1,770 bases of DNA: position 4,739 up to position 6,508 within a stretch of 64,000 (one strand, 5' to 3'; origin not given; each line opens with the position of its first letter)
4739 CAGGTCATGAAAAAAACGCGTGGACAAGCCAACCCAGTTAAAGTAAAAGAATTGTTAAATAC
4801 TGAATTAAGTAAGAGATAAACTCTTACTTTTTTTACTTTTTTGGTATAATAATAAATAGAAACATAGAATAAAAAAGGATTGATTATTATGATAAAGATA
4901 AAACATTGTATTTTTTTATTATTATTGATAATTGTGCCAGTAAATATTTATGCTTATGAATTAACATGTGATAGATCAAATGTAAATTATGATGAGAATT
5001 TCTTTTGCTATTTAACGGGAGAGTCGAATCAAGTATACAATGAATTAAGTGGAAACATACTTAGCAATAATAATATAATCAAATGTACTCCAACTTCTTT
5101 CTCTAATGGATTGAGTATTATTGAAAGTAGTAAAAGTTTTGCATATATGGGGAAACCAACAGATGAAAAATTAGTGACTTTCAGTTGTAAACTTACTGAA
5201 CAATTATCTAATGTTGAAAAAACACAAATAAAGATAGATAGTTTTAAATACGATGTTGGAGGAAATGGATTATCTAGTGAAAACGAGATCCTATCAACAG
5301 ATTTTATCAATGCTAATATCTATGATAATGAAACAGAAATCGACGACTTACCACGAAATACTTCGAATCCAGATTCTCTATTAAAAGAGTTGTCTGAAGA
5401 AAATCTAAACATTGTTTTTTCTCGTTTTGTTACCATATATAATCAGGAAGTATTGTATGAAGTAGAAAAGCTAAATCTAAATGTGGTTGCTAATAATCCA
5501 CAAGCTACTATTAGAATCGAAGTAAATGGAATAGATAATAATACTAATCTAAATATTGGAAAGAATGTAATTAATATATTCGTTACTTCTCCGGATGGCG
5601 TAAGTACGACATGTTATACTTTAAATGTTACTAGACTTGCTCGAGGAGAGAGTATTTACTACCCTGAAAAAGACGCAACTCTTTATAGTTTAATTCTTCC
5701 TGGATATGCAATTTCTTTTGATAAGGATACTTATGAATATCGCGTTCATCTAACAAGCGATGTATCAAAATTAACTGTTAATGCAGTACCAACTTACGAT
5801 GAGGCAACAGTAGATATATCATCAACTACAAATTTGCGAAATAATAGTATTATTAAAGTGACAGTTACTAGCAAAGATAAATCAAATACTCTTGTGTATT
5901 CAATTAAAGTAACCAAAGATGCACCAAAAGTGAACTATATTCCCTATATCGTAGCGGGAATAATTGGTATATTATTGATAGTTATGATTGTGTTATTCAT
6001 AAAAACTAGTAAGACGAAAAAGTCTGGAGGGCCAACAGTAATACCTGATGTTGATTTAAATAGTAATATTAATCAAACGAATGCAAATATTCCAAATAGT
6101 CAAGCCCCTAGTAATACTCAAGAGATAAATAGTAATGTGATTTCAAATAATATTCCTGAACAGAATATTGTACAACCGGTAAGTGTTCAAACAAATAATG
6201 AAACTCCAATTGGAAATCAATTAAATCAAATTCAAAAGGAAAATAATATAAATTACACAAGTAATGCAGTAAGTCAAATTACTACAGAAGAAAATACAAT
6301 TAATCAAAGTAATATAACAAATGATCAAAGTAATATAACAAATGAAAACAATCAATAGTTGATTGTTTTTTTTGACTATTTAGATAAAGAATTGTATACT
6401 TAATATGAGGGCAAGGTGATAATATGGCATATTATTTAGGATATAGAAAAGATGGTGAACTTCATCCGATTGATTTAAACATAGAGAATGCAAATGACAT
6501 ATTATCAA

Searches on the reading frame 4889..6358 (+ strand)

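Call 60: search_protein_families(library=pfam, proteins=[window:4889-6358:+], max_evalue=0.01)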
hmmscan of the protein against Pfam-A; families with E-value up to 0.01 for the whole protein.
window:4889-6358:+ (489 aa): 1 family
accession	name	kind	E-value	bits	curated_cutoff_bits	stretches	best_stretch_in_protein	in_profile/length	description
PF12733.13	Cadherin-like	-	2.1e-13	51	24.2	2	172-249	3-88/89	Cadherin-like beta sandwich domain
